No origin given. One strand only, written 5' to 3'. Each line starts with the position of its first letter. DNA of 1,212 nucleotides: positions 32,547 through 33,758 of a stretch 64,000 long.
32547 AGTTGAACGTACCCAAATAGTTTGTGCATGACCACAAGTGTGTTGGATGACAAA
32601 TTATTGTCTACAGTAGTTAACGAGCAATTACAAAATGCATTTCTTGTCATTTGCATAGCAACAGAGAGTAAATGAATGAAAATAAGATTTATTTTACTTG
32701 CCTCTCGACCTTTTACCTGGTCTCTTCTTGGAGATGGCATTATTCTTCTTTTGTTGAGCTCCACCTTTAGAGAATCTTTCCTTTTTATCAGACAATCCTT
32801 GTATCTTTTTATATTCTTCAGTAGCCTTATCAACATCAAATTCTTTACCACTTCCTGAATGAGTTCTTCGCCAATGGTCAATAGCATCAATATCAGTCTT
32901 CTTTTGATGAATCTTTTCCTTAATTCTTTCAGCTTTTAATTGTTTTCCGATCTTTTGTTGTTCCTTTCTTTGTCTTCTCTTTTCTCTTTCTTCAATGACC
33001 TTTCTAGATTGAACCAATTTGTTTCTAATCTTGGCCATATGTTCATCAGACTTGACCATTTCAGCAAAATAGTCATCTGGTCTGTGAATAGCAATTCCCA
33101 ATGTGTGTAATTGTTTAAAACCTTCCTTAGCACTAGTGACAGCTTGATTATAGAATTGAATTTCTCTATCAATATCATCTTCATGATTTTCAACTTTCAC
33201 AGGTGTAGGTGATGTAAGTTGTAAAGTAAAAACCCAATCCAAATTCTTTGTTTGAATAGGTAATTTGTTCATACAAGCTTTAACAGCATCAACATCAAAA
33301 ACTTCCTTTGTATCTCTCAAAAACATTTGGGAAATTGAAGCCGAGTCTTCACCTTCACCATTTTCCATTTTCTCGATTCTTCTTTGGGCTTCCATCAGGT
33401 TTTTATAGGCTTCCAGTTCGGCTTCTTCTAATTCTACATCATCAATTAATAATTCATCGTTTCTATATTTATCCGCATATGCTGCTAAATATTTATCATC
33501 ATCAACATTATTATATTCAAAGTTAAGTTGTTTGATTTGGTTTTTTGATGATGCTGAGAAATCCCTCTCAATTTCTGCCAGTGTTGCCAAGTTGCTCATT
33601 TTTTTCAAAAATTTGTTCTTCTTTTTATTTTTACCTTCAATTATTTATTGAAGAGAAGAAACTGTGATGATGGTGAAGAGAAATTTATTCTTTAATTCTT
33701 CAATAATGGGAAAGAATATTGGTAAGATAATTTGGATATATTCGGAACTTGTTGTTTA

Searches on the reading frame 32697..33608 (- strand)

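Call 53: search_protein_families(library=pfam, proteins=[window:32697-33608:-], max_evalue=0.001)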
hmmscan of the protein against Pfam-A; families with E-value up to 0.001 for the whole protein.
window:32697-33608:- (304 aa): 1 family
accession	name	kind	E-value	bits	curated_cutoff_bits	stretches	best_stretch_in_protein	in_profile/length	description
PF05890.17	Ebp2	-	4.2e-46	158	28.8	1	106-296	4-188/246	Eukaryotic rRNA processing protein EBP2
